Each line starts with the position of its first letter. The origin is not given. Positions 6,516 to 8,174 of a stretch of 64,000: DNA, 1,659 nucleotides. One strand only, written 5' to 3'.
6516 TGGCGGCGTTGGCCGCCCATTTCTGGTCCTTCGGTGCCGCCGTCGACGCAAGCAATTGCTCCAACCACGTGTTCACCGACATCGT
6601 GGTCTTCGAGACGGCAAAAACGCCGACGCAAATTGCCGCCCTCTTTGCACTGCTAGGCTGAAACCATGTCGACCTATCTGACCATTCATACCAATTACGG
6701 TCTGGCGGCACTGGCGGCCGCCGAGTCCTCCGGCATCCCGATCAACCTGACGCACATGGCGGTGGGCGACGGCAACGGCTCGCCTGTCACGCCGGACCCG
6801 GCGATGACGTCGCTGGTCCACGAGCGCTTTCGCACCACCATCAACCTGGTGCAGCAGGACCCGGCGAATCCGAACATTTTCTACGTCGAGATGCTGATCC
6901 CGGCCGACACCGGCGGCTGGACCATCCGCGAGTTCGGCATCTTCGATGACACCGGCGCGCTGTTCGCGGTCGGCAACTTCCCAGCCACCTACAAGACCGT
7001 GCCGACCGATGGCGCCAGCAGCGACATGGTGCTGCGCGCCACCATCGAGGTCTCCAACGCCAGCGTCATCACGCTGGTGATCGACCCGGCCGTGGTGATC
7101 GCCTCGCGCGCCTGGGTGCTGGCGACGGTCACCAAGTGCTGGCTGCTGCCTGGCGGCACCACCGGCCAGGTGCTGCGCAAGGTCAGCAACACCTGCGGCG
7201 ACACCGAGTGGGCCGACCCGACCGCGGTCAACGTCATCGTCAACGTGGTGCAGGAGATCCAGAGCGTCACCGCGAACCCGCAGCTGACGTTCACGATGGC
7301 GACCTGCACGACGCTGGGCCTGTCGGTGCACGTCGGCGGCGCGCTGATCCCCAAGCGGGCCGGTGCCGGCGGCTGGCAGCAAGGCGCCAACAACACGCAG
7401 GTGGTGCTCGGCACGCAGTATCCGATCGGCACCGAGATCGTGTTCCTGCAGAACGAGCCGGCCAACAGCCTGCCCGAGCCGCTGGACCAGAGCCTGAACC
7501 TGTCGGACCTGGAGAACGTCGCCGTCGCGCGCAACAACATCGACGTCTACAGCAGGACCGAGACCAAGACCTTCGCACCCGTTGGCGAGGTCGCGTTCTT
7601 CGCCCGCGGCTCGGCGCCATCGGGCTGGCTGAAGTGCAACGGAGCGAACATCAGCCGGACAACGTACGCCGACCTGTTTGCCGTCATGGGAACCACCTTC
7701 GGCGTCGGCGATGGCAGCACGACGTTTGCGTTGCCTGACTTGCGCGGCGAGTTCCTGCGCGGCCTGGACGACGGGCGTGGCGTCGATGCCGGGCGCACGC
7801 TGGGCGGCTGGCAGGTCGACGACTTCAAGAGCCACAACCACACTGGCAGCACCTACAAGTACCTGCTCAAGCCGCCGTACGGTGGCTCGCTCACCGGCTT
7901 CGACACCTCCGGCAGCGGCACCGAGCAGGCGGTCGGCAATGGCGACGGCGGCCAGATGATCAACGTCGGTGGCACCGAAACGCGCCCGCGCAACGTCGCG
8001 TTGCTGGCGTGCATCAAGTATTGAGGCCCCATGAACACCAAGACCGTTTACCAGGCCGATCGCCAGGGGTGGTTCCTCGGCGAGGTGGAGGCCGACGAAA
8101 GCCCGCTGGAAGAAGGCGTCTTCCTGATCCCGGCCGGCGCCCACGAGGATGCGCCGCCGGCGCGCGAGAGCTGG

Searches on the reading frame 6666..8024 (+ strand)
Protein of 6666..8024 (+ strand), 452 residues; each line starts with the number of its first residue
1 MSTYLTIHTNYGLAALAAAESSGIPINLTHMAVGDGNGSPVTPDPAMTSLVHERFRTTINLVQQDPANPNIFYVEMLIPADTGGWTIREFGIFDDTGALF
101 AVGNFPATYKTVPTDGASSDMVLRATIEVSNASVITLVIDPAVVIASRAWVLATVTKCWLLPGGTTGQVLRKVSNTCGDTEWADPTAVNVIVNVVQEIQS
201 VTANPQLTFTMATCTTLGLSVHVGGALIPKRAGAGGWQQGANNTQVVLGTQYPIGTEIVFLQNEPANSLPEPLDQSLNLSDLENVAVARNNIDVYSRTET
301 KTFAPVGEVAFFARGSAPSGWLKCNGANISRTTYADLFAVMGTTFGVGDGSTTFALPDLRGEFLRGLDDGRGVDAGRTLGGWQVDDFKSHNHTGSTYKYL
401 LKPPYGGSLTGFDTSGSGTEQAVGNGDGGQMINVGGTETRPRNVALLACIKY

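Call 14: search_protein_families(library=phrogs, proteins=[window:6666-8024:+], max_evalue=0.001)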
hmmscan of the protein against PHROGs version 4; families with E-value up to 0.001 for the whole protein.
window:6666-8024:+ (452 aa): 51 families (the best 25 are shown)
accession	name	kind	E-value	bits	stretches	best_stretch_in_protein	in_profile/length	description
phrog_327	-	tail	8.6e-108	363.2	1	2-451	6-440/618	tail protein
phrog_1780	-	tail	5.1e-60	205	1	1-155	3-156/855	tail collar fiber protein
phrog_988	-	tail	5.4e-54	185.5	1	2-155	4-157/574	tail protein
phrog_6202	-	tail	1e-53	184.5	1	2-157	3-158/636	tail fiber protein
phrog_5181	-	unknown function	7.7e-50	170.9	1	1-156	2-157/763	-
phrog_295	-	tail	3e-48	166.2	2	2-151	164-313/794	tail fiber protein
phrog_11518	-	tail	4.7e-48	165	1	1-155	1-156/812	tail fiber protein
phrog_523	-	tail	1.3e-44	154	1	300-451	482-636/673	tail collar fiber protein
phrog_381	-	tail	5e-44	152.5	1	2-149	3-153/566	tail fiber protein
phrog_1858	-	tail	7.1e-42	144.4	1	250-451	111-292/1018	tail fiber protein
phrog_1162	-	tail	7.7e-40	138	1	3-154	5-156/354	tail fiber protein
phrog_25747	-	tail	2.5e-39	135.9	1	307-393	681-767/901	tail fiber protein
phrog_4618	-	tail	2.6e-39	136.1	1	3-148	4-149/413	tail collar fiber protein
phrog_2137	-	tail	3.8e-37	129.2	1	3-148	5-150/267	tail fiber protein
phrog_38759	-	unknown function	1.5e-34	120.6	2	306-393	755-844/920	-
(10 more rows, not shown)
